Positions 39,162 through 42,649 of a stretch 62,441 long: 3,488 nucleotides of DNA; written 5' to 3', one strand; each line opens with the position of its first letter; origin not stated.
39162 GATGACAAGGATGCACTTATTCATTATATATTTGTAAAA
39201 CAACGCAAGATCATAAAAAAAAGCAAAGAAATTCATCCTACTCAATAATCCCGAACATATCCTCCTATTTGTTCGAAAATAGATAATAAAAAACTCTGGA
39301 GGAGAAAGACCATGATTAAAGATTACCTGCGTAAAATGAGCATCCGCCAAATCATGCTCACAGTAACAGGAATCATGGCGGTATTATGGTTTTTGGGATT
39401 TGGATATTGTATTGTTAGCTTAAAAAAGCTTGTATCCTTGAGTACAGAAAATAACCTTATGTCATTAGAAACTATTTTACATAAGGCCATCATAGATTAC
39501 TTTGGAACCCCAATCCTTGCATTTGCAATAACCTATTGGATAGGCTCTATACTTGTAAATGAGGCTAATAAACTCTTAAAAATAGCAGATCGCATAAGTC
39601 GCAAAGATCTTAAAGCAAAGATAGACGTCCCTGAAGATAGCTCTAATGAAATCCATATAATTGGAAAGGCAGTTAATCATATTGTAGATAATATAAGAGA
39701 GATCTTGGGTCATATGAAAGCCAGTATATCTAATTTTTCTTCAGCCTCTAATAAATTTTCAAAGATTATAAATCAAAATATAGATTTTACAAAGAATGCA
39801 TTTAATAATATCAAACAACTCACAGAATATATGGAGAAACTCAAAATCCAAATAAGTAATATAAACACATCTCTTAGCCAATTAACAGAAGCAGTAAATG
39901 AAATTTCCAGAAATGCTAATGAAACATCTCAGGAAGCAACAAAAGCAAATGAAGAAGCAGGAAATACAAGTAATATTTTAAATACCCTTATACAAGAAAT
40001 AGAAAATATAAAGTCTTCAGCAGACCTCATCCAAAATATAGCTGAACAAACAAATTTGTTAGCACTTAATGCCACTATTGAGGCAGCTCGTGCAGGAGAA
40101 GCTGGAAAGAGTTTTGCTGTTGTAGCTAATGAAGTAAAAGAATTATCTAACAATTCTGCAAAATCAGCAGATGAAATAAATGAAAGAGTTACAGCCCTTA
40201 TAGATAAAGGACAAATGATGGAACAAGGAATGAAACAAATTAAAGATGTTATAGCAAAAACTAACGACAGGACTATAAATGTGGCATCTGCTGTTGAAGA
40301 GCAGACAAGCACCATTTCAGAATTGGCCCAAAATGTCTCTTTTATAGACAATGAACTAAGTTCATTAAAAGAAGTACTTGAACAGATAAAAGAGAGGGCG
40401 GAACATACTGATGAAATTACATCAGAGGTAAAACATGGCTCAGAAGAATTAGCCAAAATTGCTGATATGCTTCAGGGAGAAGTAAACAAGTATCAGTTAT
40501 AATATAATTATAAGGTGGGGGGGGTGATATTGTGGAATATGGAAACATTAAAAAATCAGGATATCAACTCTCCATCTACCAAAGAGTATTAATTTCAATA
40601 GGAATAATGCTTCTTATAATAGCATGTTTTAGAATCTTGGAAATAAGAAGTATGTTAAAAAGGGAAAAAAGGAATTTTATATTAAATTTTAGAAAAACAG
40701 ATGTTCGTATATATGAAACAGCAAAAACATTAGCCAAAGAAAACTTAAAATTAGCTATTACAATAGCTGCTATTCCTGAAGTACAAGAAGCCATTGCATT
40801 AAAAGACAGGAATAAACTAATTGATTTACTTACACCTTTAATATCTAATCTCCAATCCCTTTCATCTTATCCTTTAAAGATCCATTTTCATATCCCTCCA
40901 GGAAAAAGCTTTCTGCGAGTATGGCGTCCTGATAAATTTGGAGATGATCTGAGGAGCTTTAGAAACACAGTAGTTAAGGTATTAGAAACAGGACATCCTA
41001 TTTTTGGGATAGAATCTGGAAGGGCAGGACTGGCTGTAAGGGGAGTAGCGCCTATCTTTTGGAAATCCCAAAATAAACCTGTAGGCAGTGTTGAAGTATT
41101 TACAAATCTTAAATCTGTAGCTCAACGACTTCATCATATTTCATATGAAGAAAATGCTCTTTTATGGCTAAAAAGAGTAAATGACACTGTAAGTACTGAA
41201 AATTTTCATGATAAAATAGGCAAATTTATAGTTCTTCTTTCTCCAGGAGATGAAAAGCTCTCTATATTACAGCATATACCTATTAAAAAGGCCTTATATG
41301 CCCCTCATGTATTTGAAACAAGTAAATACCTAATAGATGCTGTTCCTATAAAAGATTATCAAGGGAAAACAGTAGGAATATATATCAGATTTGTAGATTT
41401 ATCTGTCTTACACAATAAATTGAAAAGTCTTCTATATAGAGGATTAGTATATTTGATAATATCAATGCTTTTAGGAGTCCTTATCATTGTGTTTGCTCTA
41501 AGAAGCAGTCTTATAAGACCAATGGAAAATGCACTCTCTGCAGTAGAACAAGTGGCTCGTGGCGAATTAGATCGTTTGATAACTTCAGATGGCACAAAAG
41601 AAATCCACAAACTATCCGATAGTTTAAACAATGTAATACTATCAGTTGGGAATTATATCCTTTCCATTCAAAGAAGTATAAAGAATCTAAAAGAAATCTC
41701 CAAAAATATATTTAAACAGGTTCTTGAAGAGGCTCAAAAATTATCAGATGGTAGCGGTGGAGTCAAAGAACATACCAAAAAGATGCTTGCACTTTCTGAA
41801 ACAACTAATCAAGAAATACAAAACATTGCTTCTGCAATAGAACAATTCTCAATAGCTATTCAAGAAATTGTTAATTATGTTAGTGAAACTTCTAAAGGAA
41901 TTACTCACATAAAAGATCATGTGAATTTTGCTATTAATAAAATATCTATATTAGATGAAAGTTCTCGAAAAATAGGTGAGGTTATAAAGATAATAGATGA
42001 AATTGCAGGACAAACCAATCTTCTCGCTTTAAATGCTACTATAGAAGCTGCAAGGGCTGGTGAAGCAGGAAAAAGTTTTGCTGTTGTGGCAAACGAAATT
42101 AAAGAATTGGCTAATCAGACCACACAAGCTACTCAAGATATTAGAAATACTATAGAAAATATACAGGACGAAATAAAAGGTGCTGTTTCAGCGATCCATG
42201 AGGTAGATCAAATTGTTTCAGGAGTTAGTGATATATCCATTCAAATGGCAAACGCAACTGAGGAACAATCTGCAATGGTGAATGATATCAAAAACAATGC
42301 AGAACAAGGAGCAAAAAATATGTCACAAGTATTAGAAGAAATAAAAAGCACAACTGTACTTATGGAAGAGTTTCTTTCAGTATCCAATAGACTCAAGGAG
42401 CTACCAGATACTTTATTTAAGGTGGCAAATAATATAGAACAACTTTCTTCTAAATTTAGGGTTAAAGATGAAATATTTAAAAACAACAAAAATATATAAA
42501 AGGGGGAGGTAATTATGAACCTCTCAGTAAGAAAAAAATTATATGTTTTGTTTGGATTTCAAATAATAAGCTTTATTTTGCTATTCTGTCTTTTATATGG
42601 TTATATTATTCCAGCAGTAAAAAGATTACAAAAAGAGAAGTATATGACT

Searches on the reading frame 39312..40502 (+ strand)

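Call 58: search_protein_families(library=pfam, proteins=[window:39312-40502:+], max_evalue=0.0001)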
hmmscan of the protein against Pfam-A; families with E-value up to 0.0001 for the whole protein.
window:39312-40502:+ (396 aa): 5 families
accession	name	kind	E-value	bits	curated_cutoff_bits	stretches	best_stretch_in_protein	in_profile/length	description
PF00015.26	MCPsignal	-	6.1e-29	101.5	34.6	1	201-373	3-165/172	Methyl-accepting chemotaxis protein (MCP) signalling domain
PF06009.19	Laminin_II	-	2.9e-07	31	33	0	113-198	7-95/138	Laminin Domain II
PF00672.30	HAMP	-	9.4e-07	29.5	25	0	86-130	11-53/53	HAMP domain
PF06103.16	DUF948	-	5.3e-06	27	37.2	0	175-236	22-83/89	Bacterial protein of unknown function (DUF948)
PF18052.6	Rx_N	-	1.2e-05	25.8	27.7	0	324-369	9-54/93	Rx N-terminal domain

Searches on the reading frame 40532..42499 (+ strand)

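Call 58: search_protein_families(library=pfam, proteins=[window:40532-42499:+], max_evalue=0.0001)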
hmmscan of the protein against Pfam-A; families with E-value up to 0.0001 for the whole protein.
window:40532-42499:+ (655 aa): 4 families
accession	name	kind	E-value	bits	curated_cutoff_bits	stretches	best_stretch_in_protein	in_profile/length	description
PF00015.26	MCPsignal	-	6.8e-35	120.9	34.6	1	464-604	18-165/172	Methyl-accepting chemotaxis protein (MCP) signalling domain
PF14827.12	dCache_3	-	1e-22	81.4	25.7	1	73-282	28-227/239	Double sensory domain of two-component sensor kinase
PF00672.30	HAMP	-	7.3e-07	29.9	25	1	323-367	2-46/53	HAMP domain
PF22550.1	CesT_Tir_1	-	2.9e-05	24.5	27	1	351-454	24-129/131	CesT_Tir_1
